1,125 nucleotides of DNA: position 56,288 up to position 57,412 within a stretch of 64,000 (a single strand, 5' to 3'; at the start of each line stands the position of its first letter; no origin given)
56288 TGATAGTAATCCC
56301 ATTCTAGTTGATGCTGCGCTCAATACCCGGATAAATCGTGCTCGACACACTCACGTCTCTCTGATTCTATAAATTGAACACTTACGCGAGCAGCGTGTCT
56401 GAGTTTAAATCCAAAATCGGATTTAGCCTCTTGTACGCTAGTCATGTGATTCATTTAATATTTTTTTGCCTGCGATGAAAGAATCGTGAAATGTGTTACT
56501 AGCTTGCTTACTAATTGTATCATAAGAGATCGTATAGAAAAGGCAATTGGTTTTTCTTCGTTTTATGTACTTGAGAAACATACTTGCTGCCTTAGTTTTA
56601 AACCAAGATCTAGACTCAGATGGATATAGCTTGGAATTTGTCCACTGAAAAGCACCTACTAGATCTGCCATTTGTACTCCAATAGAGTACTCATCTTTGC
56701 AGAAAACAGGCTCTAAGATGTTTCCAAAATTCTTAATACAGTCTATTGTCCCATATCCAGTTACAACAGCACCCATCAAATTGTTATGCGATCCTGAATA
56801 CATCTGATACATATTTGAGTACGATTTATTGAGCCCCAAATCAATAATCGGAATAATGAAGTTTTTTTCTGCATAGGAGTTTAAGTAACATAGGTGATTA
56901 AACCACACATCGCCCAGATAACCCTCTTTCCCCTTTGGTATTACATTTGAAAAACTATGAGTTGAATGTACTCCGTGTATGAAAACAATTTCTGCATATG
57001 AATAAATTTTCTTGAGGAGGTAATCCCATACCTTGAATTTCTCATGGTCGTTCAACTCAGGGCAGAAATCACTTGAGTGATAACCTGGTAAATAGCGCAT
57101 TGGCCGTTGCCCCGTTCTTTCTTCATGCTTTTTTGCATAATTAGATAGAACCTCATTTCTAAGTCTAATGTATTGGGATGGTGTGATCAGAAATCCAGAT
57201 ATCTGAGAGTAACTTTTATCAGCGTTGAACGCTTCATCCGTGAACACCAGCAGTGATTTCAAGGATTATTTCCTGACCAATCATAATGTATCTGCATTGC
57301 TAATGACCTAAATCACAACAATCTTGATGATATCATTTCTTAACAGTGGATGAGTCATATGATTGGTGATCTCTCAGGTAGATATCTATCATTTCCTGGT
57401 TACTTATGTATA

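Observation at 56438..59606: KAP-family membrane NTPase + DUF3800-like gene pair in AT-rich cargo DNA: candidate uncharacterised defence cassette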

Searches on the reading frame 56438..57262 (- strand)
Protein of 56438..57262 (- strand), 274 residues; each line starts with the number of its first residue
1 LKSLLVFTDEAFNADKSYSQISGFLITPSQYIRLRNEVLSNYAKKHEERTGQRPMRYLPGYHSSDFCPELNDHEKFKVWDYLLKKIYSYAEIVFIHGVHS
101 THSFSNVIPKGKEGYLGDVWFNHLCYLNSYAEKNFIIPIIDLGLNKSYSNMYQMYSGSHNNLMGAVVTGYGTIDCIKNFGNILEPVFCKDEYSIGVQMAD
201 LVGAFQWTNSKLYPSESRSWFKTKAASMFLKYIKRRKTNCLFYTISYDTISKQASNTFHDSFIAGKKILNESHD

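Call 3: search_protein_families(library=pfam, proteins=[window:56438-57262:-], max_evalue=0.01)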
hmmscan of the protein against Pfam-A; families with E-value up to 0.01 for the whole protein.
window:56438-57262:- (274 aa): 1 family
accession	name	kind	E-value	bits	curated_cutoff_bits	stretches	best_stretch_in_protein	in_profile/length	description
PF12686.12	DUF3800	-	0.0035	18.5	21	1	6-202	2-142/149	Protein of unknown function (DUF3800)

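Call 4: search_protein_families(library=padloc, proteins=[window:56438-57262:-], max_evalue=0.01)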
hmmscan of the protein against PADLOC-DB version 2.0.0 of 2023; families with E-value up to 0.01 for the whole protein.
window:56438-57262:- (274 aa): 0 families

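Call 5: search_protein_families(library=ncbifam, proteins=[window:56438-57262:-], max_evalue=0.01)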
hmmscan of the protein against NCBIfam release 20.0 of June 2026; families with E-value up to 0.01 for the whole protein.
window:56438-57262:- (274 aa): 0 families

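Call 9: find_homologous_proteins(query=window:56438-57262:-)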
Query window:56438-57262:- (274 aa): 5 proteins with E <= 0.001 among 288 candidates.
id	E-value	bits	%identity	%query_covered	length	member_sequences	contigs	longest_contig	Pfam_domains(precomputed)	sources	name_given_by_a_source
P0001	7.7e-186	634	100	100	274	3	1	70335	-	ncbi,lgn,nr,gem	ncbi:MAG: hypothetical protein LHW45_05080 [Candidatus Cloacimonetes bacterium]|nr:hypothetical prot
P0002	1.2e-113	397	64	99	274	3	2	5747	-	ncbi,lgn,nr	ncbi:MAG: hypothetical protein PHY98_05725 [Candidatus Cloacimonetes bacterium]|nr:hypothetical prot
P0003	2.0e-87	311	55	99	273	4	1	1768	-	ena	-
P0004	1.6e-51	194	58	54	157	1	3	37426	-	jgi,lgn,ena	-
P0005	1.4e-45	174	44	72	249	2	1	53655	-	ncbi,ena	-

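Call 11: find_encoding_contigs(protein=P0002, flank=6000, max_places=3)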
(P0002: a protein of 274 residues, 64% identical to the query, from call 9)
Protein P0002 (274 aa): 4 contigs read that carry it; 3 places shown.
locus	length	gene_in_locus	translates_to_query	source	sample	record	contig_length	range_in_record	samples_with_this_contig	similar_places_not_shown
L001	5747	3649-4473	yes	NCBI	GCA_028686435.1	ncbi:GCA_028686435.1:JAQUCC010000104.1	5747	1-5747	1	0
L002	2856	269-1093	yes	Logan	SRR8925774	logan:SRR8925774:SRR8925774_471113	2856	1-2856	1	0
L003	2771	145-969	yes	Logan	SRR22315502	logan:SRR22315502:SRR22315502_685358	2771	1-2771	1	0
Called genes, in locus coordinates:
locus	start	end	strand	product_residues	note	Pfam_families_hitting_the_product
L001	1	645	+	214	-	PF01420:Methylase_S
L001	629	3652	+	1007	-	PF04313:HSDR_N, PF00270:DEAD (weak), PF04851:ResIII, PF18766:SWI2_SNF2, PF22679:T1R_D3-like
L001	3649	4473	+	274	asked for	-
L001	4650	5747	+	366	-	PF00069:Pkinase, PF07714:PK_Tyr_Ser-Thr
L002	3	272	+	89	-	?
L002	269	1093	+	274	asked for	-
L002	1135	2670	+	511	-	PF00069:Pkinase, PF07714:PK_Tyr_Ser-Thr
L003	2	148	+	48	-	?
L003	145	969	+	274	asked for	-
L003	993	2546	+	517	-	PF00069:Pkinase, PF07714:PK_Tyr_Ser-Thr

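Call 12: find_encoding_contigs(protein=P0005, flank=8000, max_places=3)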
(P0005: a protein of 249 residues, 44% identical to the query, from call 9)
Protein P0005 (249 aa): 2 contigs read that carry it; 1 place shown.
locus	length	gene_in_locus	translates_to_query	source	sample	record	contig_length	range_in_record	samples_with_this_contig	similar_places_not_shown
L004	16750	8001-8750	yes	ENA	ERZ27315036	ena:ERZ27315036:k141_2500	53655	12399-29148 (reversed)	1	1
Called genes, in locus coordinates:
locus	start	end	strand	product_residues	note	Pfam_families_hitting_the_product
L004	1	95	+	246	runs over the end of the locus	PF22435:MRM3-like_sub_bind, PF00588:SpoU_methylase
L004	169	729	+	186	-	PF00265:TK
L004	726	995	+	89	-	PF02325:CCB3_YggT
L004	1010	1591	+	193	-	PF05103:DivIVA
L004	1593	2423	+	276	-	PF01048:PNP_UDP_1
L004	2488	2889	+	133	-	PF01258:zf-dskA_traR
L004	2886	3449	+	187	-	PF01252:Peptidase_A8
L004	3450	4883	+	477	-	PF13860:FlgD_ig (weak)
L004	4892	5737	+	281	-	-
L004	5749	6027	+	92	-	-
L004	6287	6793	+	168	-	PF00578:AhpC-TSA, PF08534:Redoxin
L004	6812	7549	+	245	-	-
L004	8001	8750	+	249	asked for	-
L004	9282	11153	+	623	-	PF00664:ABC_membrane, PF02463:SMC_N, PF00005:ABC_tran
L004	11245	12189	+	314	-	-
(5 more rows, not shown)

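Call 13: find_encoding_contigs(protein=P0004, flank=8000, max_places=3)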
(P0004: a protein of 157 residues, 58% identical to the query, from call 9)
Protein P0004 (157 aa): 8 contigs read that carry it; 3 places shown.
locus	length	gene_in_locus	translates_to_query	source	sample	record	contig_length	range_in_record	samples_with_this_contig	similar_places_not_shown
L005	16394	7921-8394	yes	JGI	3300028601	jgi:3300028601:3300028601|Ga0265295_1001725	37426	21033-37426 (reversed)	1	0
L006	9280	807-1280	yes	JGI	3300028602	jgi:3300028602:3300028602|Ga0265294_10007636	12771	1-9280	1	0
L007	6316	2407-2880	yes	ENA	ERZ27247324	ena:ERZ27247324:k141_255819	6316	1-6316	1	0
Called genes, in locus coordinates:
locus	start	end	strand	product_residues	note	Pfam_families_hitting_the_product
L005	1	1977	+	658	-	PF12161:HsdM_N, PF02384:N6_Mtase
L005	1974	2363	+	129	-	-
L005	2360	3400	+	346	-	PF13310:Virulence_RhuM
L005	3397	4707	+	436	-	PF01420:Methylase_S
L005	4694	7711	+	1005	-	PF04313:HSDR_N, PF00270:DEAD (weak), PF04851:ResIII, PF18766:SWI2_SNF2, PF22679:T1R_D3-like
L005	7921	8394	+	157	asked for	-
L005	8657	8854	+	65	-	-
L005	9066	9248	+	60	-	-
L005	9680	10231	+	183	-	-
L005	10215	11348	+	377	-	-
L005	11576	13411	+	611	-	PF04513:Baculo_PEP_C (faint), PF01442:Apolipoprotein, PF02646:RmuC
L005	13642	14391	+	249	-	PF00106:adh_short, PF08659:KR, PF13561:adh_short_C2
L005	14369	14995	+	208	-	-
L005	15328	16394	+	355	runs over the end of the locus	PF00962:A_deaminase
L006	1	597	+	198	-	?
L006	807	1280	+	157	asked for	-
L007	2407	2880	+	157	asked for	-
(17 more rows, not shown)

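Call 19: search_protein_families(library=pfam, proteins=[P0002, P0003, P0005], max_evalue=10)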
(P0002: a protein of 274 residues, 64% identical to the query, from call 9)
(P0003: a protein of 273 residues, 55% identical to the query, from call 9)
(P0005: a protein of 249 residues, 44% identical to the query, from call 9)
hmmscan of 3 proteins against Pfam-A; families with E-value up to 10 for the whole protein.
P0002 (274 aa): 1 family
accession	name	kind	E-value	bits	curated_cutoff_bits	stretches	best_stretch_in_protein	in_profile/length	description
PF12686.12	DUF3800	-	6.3e-05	24.1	21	1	5-202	1-142/149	Protein of unknown function (DUF3800)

P0003 (273 aa): 2 families
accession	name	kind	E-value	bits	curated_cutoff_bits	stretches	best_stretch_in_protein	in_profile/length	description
PF12686.12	DUF3800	-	3.2e-05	25.1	21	1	6-202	2-142/149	Protein of unknown function (DUF3800)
PF11945.13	WASH_WAHD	-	0.13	12.2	24.2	1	191-254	172-235/292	WAHD domain of WASH complex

P0005 (249 aa): 0 families

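Call 20: search_protein_families(library=phrogs, proteins=[window:56438-57262:-], max_evalue=0.1)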
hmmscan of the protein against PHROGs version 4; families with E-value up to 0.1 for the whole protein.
window:56438-57262:- (274 aa): 0 families

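Call 23: find_homologous_proteins(query=A1, max_evalue=0.01)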
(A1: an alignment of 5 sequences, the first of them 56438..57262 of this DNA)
Query A1 (5 sequences) (274 aa, profile of the alignment): 8 proteins with E <= 0.01 among 4310 candidates.
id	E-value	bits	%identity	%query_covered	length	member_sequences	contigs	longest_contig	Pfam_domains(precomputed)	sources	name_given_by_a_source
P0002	7.0e-156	535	64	99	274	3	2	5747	-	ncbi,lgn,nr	ncbi:MAG: hypothetical protein PHY98_05725 [Candidatus Cloacimonetes bacterium]|nr:hypothetical prot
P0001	1.9e-151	521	100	100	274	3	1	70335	-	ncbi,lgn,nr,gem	ncbi:MAG: hypothetical protein LHW45_05080 [Candidatus Cloacimonetes bacterium]|nr:hypothetical prot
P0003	2.8e-149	514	55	99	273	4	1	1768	-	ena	-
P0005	1.2e-98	348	44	72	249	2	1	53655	-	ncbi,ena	-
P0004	1.4e-79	285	58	54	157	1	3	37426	-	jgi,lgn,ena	-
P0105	4.1e-49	185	35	96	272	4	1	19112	-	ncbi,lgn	-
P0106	1.5e-46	177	36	96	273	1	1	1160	-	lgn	-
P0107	1.7e-46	177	35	96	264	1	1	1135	-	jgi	jgi:hypothetical protein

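Call 25: find_encoding_contigs(protein=P0105, flank=8000, max_places=3)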
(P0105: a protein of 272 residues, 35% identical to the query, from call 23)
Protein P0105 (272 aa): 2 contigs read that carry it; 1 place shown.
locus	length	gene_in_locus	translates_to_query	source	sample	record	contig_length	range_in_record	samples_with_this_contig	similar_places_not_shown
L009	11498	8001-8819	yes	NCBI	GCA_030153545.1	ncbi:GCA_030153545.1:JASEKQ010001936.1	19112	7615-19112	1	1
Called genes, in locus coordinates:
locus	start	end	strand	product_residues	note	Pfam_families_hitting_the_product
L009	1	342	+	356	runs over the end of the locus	PF13784:Fic_N, PF02661:Fic, PF21248:SoFic-like_C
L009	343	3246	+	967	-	PF00176:SNF2-rel_dom, PF00270:DEAD, PF04851:ResIII, PF00271:Helicase_C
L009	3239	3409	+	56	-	-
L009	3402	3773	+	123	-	PF05635:23S_rRNA_IVP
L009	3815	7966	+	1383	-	PF02384:N6_Mtase (weak), PF20473:MmeI_Mtase (faint), PF07669:Eco57I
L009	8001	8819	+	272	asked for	-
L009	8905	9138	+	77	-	-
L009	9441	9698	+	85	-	PF16286:DUF4932 (weak)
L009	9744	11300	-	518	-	PF03572:Peptidase_S41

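Call 36: predict_structure(alignment_id=A2)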
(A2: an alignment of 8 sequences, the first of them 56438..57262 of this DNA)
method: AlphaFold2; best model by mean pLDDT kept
length: 274 residues; sequences in the alignment: 8
mean_pLDDT: 69.8   pTM: 0.75
mean pLDDT of the five models: 69.8, 56.3, 54.6, 49.4, 47.6
residues with pLDDT >= 90: 29; 70-90: 123; 50-70: 81; < 50: 41
segments of 3 or more residues with pLDDT < 50: 143-147, 170-173, 207-222, 260-274
pLDDT, mean of each block of 10 residues (from residue 1): 85 63 91 91 86 69 77 85 93 80 59 69 80 86 52 68 58 63 68 75 58 34 59 78 72 64 39 28
secondary structure, 60 per line:
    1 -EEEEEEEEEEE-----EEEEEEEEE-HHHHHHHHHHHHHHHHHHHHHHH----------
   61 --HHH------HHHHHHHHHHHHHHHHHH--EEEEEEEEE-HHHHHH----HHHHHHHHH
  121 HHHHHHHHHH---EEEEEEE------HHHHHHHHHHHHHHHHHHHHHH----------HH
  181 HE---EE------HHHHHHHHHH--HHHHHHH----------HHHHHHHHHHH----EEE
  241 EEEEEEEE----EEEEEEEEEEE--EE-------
elements in order: E2-12 E18-26 H28-50 H72-89 E92-100 H102-107 H112-130 E134-140 H147-168 H194-203 H206-212 H223-233 E238-248 E253-263

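Call 40: fold_search(model_id=the predicted structure, library=pdb)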
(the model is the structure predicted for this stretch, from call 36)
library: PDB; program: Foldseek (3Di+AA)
matches with E <= 10: 519; with E <= 0.001: 0
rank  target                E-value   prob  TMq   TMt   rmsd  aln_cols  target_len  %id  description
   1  6pb3                  2.2e-02  0.25  0.15  0.16  12.2       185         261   11  Structure of Rhizobiales Trip13 (released 2019-12-25)
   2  1ksf                  5.0e-02  0.12  0.16  0.09  19.2       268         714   10  Crystal Structure of ClpA, an HSP100 chaperone and regulator of ClpAP protease: Structural basis of differences in Funct (released 2002-09-27)
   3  6w11_B                9.1e-02  0.14  0.15  0.18  12.2       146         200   10  The structure of Sulfolobus solfataricus Csa3 in complex with cyclic tetraadenylate (cA4) (released 2021-03-10)
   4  1wsj_D                1.1e-01  0.57  0.27  0.43   8.1       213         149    8  Crystal structure of E.coli RNase HI active site mutant (K87A/H124A) (released 2004-11-23)
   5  1wsi_C                1.2e-01  0.75  0.30  0.48   7.8       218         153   10  Crystal structure of E.coli RNase HI active site mutant (E48A/K87A/D134N) (released 2004-11-23)
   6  3h08_A                1.6e-01  0.66  0.29  0.50   7.1       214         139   10  Crystal structure of the Ribonuclease H1 from Chlorobium tepidum (released 2009-05-12)
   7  1wsj_C                1.9e-01  0.47  0.27  0.44   8.0       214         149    9  Crystal structure of E.coli RNase HI active site mutant (K87A/H124A) (released 2004-11-23)
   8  4xgu_A                1.9e-01  0.08  0.14  0.11  14.8       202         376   12  Structure of C. elegans PCH-2 (released 2015-05-06)
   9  1wsj_H                2.0e-01  0.57  0.29  0.47   8.0       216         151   10  Crystal structure of E.coli RNase HI active site mutant (K87A/H124A) (released 2004-11-23)
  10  1wsi_A                2.0e-01  0.57  0.30  0.47   7.9       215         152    9  Crystal structure of E.coli RNase HI active site mutant (E48A/K87A/D134N) (released 2004-11-23)
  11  1r6b                  2.0e-01  0.09  0.17  0.09  18.1       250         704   12  High resolution crystal structure of ClpA (released 2004-08-24)
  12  7uiv_A                2.0e-01  0.06  0.13  0.08  21.2       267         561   11  ClpAP complex bound to ClpS N-terminal extension, class IIa (released 2022-11-09)
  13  3aa4                  2.2e-01  0.51  0.29  0.47   7.8       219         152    9  A52V E.coli RNase HI (released 2010-10-06)
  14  2z1j                  2.4e-01  0.47  0.28  0.45   7.7       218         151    9  Crystal structure of E.coli RNase HI surface charged mutant(Q4R/T40E/Q72H/Q76K/Q80E/T92K/Q105K/Q113R/Q115K/N143K/T145K) (released 2007-11-13)
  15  5cs4_B                2.4e-01  0.06  0.13  0.10  17.2       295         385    5  Crystal structure of domains AC3-AC5 of yeast acetyl-CoA carboxylase (released 2015-10-28)
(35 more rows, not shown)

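Call 42: search_protein_families(library=padloc, proteins=[P0002, P0105], max_evalue=0.001)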
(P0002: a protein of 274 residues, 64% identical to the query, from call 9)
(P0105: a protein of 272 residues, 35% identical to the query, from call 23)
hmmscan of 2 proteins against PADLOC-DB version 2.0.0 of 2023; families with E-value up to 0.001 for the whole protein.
P0002 (274 aa): 0 families

P0105 (272 aa): 0 families

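Call 43: search_protein_representatives(alignment_id=A1)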
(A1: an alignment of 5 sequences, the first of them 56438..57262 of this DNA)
Query: 5 sequences, 274 profile positions. Proteins with E-value up to 0.001 (for the whole library): 50; up to 1e-10: 11; up to 1e-30: 5. The best 50 are listed.
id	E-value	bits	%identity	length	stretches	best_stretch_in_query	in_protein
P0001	6.1e-152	520.9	-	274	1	1-274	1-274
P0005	3.7e-99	347.8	-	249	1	70-266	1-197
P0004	4.5e-80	285.2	-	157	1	70-226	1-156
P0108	1.8e-65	237.3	-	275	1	1-267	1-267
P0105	1.3e-49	185.2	-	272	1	5-267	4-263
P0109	6.4e-19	84.6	-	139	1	203-273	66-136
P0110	2.2e-13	66.4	-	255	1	4-206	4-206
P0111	7.2e-13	64.7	-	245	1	6-205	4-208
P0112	5.4e-12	61.9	-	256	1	1-224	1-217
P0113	1.0e-11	61.0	-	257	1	4-221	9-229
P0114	5.3e-11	58.6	-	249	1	3-206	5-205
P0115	4.2e-10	55.6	-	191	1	71-209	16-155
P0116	1.8e-09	53.6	-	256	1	1-206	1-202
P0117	2.1e-09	53.4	-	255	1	5-213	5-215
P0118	2.8e-09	53.0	-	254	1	5-208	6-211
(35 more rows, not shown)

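Call 46: search_protein_families(library=pfam, alignment_id=A3, max_evalue=0.01)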
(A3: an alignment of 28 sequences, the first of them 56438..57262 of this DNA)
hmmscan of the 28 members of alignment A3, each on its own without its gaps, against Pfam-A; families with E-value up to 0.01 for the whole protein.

A. member 1, window:56438-57262:- (274 aa): 1 family
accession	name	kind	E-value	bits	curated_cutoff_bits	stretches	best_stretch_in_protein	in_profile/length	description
PF12686.12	DUF3800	-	0.0035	18.5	21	1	6-202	2-142/149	Protein of unknown function (DUF3800)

B. families by the number of members that match (of 28 scanned): 2 families
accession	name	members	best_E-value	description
PF12686.12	DUF3800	25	1.2e-08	Protein of unknown function (DUF3800)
PF17460.7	RP854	1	0.0021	Uncharacterized protein RP854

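Call 51: find_related_loci(query=A2, collection=metagenome_contigs, flank=8000)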
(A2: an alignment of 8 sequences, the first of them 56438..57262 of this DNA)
Query A2 (274 aa) in metagenome_contigs; peptide patterns used: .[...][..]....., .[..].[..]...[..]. (x = any residue, [..] = any of these).
599 stretches matched a pattern (row limit reached: there are more); 2 encode a relative of the query (tblastn E <= 1e-3); 2 distinct loci.
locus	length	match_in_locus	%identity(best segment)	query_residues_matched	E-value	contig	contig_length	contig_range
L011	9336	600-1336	56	1-266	2e-81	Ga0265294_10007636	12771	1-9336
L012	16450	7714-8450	56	1-266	2e-81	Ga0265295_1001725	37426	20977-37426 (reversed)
